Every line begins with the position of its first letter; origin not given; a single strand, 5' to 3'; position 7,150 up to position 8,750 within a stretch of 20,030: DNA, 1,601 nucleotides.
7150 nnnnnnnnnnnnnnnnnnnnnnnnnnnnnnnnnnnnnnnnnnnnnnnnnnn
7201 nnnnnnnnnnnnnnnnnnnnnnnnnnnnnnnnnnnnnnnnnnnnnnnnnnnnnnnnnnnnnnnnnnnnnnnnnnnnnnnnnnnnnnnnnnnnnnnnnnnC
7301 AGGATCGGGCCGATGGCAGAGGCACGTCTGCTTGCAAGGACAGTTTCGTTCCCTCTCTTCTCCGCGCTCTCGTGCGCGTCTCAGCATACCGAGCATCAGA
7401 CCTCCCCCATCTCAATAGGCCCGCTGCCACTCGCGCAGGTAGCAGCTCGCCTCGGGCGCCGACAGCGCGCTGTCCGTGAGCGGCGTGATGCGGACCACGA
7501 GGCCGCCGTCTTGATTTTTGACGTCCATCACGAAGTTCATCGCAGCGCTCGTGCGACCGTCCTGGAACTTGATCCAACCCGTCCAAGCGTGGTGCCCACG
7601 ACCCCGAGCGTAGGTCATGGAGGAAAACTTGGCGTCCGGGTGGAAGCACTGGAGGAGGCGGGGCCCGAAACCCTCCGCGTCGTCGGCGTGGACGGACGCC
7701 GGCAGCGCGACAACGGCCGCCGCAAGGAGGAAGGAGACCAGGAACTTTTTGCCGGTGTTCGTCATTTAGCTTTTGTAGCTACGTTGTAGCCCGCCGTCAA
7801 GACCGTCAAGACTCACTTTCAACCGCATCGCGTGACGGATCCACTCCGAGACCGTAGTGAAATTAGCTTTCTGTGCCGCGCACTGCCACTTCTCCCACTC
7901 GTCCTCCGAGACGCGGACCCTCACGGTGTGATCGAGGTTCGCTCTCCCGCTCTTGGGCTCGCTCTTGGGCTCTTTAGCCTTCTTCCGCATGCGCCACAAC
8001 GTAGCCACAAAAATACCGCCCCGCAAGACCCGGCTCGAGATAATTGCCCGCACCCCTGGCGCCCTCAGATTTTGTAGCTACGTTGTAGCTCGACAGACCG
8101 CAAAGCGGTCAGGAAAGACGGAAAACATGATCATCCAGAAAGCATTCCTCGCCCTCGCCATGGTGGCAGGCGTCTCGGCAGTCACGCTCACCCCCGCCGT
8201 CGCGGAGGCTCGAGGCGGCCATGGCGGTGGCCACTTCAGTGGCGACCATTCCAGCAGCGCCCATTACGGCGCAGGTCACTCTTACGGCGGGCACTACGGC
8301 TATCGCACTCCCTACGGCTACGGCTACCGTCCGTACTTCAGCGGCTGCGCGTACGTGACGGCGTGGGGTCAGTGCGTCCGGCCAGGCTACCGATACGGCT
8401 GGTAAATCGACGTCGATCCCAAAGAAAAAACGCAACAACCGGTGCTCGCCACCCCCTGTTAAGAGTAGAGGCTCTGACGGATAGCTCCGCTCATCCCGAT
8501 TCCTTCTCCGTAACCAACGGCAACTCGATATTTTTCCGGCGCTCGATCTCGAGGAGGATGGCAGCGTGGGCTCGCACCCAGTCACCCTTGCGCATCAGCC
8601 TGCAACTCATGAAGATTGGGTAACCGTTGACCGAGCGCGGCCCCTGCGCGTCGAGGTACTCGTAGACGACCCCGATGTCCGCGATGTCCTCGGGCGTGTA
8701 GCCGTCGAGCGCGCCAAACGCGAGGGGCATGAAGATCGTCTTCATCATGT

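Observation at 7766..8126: Three copies of a 20-bp element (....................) bracketing a ribbon-helix-helix gene and the divergent promoter of a secreted peptide gene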

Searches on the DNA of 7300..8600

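Call 70: search_rna_families(source=window, start=7300, end=8600, threshold=evalue, max_evalue=1)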
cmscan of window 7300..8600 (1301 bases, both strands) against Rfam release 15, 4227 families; matches with E-value up to 1: 0.
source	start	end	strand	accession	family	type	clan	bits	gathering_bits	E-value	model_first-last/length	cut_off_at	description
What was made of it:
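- There is no Rfam match (call 70).
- Tried and rejected: Rfam on 7300-8600: nothing (call 70).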

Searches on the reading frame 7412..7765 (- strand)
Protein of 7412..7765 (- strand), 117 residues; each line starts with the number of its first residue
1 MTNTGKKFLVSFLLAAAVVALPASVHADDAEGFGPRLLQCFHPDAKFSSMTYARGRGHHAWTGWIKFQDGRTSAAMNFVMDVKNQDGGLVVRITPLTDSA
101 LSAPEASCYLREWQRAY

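Call 12: search_protein_families(library=pfam, proteins=[window:7412-7765:-], max_evalue=0.1)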
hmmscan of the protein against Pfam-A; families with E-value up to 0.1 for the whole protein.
window:7412-7765:- (117 aa): 1 family
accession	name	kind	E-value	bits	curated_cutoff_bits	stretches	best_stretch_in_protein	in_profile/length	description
PF11235.13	Med25_SD1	-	0.016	15.9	25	0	73-105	50-82/152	Mediator complex subunit 25 synapsin 1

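Call 13: search_protein_families(library=phrogs, proteins=[window:7412-7765:-], max_evalue=0.1)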
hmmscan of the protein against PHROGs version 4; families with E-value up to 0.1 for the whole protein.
window:7412-7765:- (117 aa): 0 families

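Call 18: find_encoding_contigs(protein=window:7412-7765:-, flank=10000, max_places=10)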
Protein window:7412-7765:- (117 aa): 19 contigs read that carry it; 10 places shown.
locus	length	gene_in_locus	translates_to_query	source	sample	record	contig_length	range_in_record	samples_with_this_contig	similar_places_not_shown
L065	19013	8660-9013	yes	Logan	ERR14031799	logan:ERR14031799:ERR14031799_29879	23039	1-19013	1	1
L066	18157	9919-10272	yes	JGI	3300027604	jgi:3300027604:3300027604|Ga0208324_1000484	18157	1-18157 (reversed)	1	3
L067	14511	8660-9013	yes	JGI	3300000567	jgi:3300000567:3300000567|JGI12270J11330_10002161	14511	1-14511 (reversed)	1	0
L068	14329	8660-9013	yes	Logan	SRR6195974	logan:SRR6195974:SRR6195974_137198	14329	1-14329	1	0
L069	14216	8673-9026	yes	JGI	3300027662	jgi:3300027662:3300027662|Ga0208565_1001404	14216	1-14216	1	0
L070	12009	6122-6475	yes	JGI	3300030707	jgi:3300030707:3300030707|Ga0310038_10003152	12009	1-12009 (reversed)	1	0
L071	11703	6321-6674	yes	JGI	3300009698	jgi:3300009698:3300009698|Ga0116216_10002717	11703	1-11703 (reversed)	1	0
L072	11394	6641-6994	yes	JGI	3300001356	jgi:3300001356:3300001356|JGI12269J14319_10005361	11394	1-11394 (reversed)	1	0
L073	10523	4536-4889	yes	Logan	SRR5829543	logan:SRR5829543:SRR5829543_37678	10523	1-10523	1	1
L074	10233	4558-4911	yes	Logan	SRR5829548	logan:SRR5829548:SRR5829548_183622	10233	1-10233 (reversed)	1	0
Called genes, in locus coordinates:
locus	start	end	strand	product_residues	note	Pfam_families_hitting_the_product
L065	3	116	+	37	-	?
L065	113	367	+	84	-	-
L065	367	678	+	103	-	-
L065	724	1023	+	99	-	-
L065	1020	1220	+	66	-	-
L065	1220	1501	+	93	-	-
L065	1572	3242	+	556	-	PF00004:AAA, PF07728:AAA_5 (faint)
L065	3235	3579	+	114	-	-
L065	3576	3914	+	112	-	-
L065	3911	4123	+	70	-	-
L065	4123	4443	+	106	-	-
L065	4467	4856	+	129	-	-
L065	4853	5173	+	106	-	PF12957:DUF3846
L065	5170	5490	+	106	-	-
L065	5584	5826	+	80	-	-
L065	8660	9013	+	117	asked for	-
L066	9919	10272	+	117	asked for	-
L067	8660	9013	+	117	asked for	-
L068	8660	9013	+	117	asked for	-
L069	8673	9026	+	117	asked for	-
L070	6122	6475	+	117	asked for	-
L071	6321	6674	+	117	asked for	-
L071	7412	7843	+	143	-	-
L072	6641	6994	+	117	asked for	-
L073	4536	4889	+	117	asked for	-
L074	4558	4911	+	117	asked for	-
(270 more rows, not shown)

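Call 36: find_related_loci(query=A1, collection=metagenome_contigs, flank=3000)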
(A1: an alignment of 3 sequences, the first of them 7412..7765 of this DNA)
Query A1 (117 aa) in metagenome_contigs; peptide patterns used: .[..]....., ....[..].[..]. (x = any residue, [..] = any of these).
598 stretches matched a pattern, but none encodes a relative of the query by tblastn (E <= 1e-3).

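Call 37: find_related_loci(query=A1, collection=viral_contigs, flank=5000)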
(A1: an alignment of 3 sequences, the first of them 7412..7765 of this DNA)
Query A1 (117 aa) in viral_contigs; peptide patterns used: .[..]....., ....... (x = any residue, [..] = any of these).
62 stretches matched a pattern, but none encodes a relative of the query by tblastn (E <= 1e-3).

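Call 40: find_homologous_proteins(query=A1, max_evalue=0.01)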
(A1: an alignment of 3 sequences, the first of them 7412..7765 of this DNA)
Query A1 (3 sequences) (117 aa, profile of the alignment): 16 proteins with E <= 0.01 among 824 candidates.
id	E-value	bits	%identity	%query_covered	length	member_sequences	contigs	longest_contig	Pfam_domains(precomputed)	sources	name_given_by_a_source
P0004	1.6e-74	265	76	99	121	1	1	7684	-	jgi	jgi:hypothetical protein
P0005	3.2e-74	264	74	100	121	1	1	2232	-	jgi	jgi:hypothetical protein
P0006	6.5e-70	251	100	100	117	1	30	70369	-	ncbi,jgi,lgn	-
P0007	9.8e-54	198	76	100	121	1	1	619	-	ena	-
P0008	4.7e-40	154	54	97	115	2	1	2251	-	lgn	-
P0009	6.1e-38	147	54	84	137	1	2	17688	-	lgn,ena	-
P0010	3.9e-36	142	56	91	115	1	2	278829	-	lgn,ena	-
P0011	1.7e-33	133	53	98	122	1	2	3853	-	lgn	-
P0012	5.8e-31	125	50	97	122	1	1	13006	-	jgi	jgi:hypothetical protein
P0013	1.1e-30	124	50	92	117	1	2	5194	-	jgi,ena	-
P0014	1.3e-30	124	50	96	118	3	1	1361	-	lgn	-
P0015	2.2e-30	123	54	73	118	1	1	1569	-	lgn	-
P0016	1.4e-27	114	50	90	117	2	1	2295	-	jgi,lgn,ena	-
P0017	1.8e-27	114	50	75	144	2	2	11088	-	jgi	-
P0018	7.9e-27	111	46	92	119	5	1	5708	-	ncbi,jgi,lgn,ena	jgi:hypothetical protein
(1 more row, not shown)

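Call 41: find_encoding_contigs(protein=P0010, flank=10000, max_places=2)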
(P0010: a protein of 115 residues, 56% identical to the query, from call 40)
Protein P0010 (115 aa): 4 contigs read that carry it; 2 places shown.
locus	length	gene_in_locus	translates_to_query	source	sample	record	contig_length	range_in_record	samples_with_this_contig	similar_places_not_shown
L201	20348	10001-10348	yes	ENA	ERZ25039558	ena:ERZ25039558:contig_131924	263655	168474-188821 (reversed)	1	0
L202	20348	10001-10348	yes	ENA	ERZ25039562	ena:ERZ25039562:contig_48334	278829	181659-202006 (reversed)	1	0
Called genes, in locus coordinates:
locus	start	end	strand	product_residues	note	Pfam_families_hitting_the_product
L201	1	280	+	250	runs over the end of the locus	PF00149:Metallophos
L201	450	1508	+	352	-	PF10127:RlaP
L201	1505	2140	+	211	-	PF00293:NUDIX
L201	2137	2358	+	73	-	-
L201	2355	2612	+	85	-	-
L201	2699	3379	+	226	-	-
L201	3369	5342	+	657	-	-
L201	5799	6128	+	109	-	-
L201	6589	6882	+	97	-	PF12957:DUF3846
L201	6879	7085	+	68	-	-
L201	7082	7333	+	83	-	-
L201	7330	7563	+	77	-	-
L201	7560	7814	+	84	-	-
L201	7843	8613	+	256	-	-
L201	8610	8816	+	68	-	-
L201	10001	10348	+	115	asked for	-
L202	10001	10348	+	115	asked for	-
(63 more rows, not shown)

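Call 42: find_encoding_contigs(protein=P0009, flank=5000, max_places=2)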
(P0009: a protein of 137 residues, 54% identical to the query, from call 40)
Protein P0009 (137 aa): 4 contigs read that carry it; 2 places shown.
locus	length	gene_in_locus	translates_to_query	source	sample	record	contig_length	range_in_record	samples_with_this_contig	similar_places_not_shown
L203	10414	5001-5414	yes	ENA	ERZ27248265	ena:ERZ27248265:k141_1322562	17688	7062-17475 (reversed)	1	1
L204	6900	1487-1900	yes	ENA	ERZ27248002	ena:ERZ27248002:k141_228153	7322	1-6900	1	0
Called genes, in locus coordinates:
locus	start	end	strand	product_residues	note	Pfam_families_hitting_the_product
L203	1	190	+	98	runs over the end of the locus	-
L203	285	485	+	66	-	-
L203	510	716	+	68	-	-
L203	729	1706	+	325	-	-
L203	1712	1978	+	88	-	-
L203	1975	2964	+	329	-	PF12760:Zn_ribbon_IS1595, PF12762:DDE_Tnp_IS1595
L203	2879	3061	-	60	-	-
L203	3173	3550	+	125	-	-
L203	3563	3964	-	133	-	-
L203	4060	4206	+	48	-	-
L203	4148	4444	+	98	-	-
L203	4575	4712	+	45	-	-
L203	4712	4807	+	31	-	-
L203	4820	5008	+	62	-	-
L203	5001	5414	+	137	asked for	-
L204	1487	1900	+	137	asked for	-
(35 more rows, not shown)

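Call 43: find_encoding_contigs(protein=P0012, flank=5000, max_places=2)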
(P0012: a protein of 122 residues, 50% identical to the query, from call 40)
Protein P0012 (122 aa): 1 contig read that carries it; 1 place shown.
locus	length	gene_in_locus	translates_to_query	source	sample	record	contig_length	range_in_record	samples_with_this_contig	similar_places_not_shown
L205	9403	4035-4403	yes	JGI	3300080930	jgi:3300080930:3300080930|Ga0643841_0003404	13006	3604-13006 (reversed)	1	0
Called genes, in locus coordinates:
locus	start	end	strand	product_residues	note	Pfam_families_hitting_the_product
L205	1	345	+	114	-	?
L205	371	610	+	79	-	-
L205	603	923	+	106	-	-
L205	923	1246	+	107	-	-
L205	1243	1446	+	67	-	-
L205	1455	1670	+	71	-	-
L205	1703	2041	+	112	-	PF12957:DUF3846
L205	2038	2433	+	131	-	-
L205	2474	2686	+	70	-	-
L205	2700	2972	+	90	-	-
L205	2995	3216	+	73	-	-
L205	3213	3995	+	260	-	-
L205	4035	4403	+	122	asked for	-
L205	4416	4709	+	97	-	-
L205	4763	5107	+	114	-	PF03551:PadR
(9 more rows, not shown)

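Call 49: find_encoding_contigs(protein=P0017, flank=4000, max_places=1)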
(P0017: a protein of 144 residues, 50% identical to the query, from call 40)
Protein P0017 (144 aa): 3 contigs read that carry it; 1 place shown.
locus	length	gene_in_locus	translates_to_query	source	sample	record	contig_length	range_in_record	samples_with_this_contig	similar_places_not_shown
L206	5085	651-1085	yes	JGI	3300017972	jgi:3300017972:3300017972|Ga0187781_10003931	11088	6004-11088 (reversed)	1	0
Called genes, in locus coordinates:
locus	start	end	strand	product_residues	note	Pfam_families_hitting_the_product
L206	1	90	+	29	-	?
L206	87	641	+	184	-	-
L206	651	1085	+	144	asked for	-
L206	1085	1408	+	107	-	-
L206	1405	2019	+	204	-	-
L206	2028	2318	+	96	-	-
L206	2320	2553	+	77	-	-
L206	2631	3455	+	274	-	-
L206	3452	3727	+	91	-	-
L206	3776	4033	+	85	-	-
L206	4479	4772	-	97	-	PF01981:PTH2 (weak)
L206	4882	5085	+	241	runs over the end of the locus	-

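Call 50: find_encoding_contigs(protein=P0018, flank=4000, max_places=1)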
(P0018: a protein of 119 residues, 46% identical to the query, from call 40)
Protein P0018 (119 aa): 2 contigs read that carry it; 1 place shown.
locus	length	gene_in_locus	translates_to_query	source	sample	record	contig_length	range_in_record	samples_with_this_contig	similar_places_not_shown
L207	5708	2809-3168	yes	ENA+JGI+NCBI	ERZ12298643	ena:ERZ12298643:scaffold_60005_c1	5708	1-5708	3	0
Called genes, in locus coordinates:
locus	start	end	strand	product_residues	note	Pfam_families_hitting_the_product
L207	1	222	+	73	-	?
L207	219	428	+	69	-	-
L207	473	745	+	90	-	-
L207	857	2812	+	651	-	PF17854:FtsK_alpha, PF01580:FtsK_SpoIIIE, PF12846:AAA_10 (faint)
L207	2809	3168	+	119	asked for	-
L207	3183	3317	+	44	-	-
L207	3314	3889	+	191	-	PF26780:DUF8252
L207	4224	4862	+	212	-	-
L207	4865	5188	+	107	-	-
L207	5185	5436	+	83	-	-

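Call 51: find_encoding_contigs(protein=P0013, flank=4000, max_places=1)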
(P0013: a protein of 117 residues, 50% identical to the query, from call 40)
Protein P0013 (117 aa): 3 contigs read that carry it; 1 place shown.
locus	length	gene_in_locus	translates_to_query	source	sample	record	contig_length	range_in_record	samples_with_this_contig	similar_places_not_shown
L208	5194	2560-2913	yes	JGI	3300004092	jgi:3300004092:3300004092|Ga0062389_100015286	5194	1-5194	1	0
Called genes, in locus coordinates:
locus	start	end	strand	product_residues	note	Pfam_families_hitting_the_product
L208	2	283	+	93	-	?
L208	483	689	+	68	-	-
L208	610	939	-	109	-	-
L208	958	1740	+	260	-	-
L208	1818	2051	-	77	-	-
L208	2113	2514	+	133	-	-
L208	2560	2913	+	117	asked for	-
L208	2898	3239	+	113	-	-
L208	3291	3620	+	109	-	PF03551:PadR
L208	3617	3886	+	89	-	-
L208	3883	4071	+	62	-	-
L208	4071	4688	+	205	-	PF00156:Pribosyltran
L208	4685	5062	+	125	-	-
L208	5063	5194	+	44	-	?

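Call 52: find_encoding_contigs(protein=P0011, flank=4000, max_places=1)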
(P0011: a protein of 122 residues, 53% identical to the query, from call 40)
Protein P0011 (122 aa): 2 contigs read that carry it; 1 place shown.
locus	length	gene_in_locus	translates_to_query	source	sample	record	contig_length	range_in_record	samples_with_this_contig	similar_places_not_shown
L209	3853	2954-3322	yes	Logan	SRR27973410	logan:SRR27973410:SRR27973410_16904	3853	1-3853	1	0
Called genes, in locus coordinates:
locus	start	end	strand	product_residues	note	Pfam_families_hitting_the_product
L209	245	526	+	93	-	PF12957:DUF3846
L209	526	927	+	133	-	-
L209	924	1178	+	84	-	-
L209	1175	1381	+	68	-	-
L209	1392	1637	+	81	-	-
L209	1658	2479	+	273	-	-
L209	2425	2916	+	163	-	-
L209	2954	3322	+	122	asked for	-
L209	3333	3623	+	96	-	-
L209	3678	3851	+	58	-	?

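Call 81: search_dna_similar(query=window:7412-7765:-, collection=phages, mode=protein, max_rows=10, max_evalue=0.001)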
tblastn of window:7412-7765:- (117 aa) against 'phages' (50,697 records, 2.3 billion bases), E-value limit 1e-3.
No match.

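Call 82: search_protein_families(library=padloc, proteins=[window:7412-7765:-], max_evalue=0.01)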
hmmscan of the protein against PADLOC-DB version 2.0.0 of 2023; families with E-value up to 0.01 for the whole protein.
window:7412-7765:- (117 aa): 0 families

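Call 83: search_protein_families(library=ncbifam, proteins=[window:7412-7765:-], max_evalue=0.01)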
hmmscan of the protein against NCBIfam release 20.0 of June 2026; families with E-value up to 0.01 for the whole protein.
window:7412-7765:- (117 aa): 0 families
